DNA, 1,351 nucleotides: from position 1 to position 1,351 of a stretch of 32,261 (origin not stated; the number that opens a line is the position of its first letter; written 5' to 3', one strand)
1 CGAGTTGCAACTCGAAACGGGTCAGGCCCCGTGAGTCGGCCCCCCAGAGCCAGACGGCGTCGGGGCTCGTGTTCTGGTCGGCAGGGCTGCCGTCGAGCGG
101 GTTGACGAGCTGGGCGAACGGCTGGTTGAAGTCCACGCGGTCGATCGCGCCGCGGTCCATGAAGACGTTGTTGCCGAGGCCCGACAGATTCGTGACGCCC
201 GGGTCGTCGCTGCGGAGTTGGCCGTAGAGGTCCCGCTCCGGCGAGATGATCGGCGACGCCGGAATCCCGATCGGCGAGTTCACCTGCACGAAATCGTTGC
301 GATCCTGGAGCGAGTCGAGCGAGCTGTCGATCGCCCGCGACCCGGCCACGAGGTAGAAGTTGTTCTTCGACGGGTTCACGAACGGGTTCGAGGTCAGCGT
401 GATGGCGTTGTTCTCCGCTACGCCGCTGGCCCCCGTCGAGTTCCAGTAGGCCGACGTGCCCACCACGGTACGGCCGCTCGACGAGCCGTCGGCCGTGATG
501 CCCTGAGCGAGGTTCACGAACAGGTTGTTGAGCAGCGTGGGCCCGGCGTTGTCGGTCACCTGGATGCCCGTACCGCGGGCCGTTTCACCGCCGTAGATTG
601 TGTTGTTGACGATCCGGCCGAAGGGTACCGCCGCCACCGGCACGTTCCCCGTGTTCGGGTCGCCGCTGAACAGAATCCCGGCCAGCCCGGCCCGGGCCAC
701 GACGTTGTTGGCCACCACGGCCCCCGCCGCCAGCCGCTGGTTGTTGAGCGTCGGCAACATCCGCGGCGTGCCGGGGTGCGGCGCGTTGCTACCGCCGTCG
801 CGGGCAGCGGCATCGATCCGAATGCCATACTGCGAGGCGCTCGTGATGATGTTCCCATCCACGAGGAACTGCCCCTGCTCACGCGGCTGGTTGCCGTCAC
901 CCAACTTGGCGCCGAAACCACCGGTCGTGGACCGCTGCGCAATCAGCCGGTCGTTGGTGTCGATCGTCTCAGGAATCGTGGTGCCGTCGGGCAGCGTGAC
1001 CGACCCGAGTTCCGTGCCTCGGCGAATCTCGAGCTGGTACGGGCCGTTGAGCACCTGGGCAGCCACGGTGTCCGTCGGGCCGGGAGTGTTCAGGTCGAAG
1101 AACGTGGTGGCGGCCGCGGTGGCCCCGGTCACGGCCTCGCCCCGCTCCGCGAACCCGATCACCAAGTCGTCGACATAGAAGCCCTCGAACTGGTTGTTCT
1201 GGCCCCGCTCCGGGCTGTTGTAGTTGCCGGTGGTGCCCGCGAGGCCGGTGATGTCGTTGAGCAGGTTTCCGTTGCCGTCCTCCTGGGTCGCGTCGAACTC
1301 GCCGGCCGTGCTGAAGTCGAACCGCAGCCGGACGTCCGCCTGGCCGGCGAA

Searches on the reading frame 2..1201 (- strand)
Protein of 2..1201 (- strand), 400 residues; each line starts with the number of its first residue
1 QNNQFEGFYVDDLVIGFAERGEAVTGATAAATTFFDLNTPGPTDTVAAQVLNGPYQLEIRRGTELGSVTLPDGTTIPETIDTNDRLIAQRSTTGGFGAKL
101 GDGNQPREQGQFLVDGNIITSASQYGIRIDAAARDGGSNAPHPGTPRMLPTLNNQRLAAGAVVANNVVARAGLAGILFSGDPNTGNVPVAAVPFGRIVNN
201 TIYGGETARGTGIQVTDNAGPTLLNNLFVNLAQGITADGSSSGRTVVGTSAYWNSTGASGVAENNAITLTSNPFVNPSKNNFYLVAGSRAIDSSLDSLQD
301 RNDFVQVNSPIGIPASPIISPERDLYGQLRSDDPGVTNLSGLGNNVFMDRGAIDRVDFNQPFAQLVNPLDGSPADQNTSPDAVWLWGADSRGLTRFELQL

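Call 79: find_related_loci(query=window:2-1201:-, collection=metagenome_contigs, flank=6000)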
Query window:2-1201:- (400 aa) in metagenome_contigs; peptide patterns used: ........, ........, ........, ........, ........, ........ (x = any residue, [..] = any of these).
179 stretches matched a pattern; 15 encode a relative of the query (tblastn E <= 1e-3); 15 distinct loci.
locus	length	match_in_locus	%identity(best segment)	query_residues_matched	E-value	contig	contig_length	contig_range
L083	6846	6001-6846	91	1-282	1e-160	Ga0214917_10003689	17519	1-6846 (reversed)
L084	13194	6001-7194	62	2-400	8e-154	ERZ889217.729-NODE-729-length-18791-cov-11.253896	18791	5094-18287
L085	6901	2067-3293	57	2-400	1e-131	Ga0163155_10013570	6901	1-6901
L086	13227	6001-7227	57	2-400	1e-131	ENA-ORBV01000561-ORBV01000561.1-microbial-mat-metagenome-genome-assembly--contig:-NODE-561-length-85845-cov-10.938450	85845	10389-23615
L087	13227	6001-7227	57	2-400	1e-131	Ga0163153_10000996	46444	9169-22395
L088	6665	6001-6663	90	1-221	6e-129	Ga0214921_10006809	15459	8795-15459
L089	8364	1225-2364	51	1-385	1e-105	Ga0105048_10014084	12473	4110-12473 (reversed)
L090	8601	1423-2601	48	1-400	3e-94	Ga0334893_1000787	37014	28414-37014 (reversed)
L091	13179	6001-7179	48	1-400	3e-94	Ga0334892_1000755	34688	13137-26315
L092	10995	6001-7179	48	1-400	3e-94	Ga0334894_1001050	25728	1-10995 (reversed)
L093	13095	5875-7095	58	1-400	2e-145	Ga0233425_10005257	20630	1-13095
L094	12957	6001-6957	52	78-400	5e-85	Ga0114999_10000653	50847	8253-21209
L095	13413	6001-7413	47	1-400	2e-103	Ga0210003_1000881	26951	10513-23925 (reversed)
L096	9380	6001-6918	48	100-400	2e-70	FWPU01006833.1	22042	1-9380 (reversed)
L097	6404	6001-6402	51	1-118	1e-25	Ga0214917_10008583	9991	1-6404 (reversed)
